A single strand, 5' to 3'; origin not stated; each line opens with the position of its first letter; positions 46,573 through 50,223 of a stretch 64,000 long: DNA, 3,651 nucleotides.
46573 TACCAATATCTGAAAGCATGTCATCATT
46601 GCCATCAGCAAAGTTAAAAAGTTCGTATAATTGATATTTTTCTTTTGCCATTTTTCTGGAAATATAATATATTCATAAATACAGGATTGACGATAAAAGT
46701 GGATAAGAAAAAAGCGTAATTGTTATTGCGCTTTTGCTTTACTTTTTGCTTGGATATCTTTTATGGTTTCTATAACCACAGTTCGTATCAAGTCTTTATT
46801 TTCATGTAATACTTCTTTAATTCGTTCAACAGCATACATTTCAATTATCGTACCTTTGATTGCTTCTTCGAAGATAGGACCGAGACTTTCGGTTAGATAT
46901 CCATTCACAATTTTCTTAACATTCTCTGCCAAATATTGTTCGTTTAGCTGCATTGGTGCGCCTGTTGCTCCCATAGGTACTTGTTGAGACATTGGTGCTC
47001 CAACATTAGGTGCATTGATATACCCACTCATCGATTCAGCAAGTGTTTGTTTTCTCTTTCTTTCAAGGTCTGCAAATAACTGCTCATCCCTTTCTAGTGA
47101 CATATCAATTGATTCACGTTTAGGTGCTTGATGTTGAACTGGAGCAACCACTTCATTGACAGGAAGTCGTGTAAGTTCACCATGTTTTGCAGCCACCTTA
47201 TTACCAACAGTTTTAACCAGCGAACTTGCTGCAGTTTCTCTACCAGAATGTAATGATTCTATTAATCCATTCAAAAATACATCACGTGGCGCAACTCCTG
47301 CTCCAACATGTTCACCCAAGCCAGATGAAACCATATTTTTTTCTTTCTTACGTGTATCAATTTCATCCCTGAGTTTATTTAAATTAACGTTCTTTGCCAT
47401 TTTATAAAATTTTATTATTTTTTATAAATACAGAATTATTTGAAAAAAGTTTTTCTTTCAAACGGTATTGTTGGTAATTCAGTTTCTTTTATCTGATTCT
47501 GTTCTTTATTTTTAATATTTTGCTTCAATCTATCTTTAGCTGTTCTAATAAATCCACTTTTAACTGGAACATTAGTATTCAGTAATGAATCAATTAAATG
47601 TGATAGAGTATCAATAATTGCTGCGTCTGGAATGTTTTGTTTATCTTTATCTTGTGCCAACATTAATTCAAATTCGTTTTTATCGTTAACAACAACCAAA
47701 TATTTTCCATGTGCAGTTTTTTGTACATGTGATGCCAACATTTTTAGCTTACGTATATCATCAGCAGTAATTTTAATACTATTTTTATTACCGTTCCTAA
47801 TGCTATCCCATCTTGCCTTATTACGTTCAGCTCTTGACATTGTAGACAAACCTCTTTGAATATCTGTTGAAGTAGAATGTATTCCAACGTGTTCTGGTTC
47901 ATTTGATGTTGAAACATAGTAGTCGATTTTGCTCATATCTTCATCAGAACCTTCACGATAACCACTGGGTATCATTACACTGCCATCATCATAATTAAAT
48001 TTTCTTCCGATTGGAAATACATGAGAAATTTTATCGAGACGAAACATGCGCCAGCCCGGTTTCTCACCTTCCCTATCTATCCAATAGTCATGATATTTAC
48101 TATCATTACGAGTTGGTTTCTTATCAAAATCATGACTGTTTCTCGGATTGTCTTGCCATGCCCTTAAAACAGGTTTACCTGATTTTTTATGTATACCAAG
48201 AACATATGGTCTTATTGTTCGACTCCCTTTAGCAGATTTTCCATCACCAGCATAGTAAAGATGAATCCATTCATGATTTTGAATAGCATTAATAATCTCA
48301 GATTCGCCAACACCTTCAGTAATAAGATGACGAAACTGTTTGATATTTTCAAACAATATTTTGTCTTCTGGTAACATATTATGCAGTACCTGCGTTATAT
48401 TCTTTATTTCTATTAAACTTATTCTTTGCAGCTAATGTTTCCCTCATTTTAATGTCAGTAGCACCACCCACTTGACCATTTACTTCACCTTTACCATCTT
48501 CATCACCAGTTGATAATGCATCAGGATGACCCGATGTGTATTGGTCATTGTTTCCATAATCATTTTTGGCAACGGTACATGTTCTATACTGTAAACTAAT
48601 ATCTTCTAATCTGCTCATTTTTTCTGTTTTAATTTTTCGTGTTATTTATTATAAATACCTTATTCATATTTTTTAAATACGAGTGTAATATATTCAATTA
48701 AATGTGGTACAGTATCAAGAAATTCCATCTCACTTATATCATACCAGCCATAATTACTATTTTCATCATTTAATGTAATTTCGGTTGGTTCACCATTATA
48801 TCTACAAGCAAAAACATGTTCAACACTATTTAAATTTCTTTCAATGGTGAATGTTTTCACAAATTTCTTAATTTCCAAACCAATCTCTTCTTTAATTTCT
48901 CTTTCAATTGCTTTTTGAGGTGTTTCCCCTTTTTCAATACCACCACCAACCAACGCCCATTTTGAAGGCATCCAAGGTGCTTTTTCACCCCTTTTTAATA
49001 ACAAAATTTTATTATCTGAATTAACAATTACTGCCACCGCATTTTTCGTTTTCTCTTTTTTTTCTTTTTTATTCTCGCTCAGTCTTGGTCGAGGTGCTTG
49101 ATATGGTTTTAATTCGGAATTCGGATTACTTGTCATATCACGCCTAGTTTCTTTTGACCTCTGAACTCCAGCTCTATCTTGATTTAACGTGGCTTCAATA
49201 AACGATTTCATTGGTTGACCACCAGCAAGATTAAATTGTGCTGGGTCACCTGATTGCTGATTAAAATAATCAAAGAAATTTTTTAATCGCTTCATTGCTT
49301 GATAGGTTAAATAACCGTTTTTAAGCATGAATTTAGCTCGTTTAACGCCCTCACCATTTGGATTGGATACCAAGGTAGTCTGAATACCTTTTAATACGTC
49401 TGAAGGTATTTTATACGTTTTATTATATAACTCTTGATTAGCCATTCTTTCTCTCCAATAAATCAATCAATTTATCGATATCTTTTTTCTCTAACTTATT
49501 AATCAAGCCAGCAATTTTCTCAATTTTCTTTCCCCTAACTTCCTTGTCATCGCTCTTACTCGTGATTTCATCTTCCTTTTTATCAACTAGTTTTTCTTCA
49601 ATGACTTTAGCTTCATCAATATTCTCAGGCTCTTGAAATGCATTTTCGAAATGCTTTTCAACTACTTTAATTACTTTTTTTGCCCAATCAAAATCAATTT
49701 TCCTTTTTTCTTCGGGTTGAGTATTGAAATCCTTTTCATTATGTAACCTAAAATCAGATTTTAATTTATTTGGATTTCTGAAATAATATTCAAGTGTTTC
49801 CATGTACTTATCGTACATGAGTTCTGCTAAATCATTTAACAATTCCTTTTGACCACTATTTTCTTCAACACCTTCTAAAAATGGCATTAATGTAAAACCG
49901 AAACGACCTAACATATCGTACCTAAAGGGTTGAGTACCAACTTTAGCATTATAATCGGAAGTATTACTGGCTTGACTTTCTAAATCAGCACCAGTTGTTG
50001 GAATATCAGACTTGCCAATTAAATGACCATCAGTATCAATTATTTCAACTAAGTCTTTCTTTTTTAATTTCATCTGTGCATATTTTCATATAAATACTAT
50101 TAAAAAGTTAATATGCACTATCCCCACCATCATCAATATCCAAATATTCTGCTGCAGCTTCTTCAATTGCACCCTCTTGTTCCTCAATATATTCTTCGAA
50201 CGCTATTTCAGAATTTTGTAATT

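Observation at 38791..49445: Candidate undescribed system: late-expressed block of RNA-repair, kinase and ADP-ribosyltransferase polyproteins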

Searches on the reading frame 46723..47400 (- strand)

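Call 4: search_protein_families(library=pfam, proteins=[window:46723-47400:-], max_evalue=0.1)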
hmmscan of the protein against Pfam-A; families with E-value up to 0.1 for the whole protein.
window:46723-47400:- (225 aa): 1 family
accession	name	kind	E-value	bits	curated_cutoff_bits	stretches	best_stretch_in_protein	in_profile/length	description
PF25734.1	RelB_like_antitoxin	-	0.004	17.4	27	1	194-216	17-39/43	Putative antitoxin family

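Call 5: search_protein_families(library=phrogs, proteins=[window:46723-47400:-], max_evalue=0.001)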
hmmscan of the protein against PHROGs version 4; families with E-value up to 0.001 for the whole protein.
window:46723-47400:- (225 aa): 0 families

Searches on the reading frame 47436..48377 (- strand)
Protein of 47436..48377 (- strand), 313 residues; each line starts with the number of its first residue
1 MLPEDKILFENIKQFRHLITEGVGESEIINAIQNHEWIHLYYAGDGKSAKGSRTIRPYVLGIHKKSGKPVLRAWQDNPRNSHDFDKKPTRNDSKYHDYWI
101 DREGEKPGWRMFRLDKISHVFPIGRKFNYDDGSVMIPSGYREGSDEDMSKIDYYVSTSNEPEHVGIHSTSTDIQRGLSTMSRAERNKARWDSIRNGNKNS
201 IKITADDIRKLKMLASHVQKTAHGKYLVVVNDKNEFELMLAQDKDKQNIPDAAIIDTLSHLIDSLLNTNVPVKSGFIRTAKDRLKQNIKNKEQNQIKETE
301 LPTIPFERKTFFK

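Call 4: search_protein_families(library=pfam, proteins=[window:47436-48377:-], max_evalue=0.1)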
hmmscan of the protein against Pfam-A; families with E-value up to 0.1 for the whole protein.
window:47436-48377:- (313 aa): 1 family
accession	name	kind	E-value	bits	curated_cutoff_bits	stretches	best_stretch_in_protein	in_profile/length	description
PF13280.12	WYL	-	7.2e-05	23.1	21.8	0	27-74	5-50/70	WYL domain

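Call 5: search_protein_families(library=phrogs, proteins=[window:47436-48377:-], max_evalue=0.001)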
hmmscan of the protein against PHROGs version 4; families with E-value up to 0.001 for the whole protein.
window:47436-48377:- (313 aa): 0 families

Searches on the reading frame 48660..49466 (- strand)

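Call 4: search_protein_families(library=pfam, proteins=[window:48660-49466:-], max_evalue=0.1)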
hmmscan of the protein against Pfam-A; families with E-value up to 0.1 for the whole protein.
window:48660-49466:- (268 aa): 4 families
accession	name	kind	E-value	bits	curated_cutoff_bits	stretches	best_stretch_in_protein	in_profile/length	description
PF00293.34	NUDIX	-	1e-19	71.3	21.1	1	142-251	5-122/134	NUDIX domain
PF14815.12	NUDIX_4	-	7.2e-07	29.4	35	1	143-247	1-98/113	NUDIX domain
PF10705.14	Ycf15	-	0.048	14.3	25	0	230-252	25-47/86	Chloroplast protein precursor Ycf15 putative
PF13869.12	NUDIX_2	-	0.051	13.4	27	0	141-209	44-108/188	Nucleotide hydrolase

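Call 5: search_protein_families(library=phrogs, proteins=[window:48660-49466:-], max_evalue=0.001)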
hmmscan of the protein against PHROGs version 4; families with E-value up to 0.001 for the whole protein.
window:48660-49466:- (268 aa): 7 families
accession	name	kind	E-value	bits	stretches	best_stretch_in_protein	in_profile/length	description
phrog_1198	-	other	2e-21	77.9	1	133-262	30-162/253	MutT/NUDIX hydrolase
phrog_15528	-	head and packaging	1.9e-11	44.1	1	136-255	516-631/794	portal protein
phrog_6216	-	unknown function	4.3e-10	39.9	1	144-247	5-98/545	-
phrog_10313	-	other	7.4e-09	36.6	1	135-247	7-121/159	nudix hydrolase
phrog_19657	-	other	4e-08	34.4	1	129-216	10-103/176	nudix hydrolase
phrog_1185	-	other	6.9e-08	33.3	1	104-227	111-241/301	nudix hydrolase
phrog_25541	-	unknown function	1.4e-05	25.8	1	140-213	73-141/210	-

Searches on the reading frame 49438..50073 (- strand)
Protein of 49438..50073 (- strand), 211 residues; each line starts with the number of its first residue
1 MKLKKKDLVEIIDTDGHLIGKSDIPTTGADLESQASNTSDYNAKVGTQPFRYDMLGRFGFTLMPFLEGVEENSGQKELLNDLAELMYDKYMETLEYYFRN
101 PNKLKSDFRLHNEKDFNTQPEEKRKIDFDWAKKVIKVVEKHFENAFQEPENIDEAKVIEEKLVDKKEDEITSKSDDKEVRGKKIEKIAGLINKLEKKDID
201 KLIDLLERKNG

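Call 4: search_protein_families(library=pfam, proteins=[window:49438-50073:-], max_evalue=0.1)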
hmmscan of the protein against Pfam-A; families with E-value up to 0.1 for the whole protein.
window:49438-50073:- (211 aa): 1 family
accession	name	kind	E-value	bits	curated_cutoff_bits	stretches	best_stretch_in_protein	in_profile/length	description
PF10434.14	MAM1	-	0.0012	18.9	25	1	97-199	12-113/257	Monopolin complex protein MAM1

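Call 5: search_protein_families(library=phrogs, proteins=[window:49438-50073:-], max_evalue=0.001)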
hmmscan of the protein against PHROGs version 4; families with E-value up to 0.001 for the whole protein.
window:49438-50073:- (211 aa): 0 families
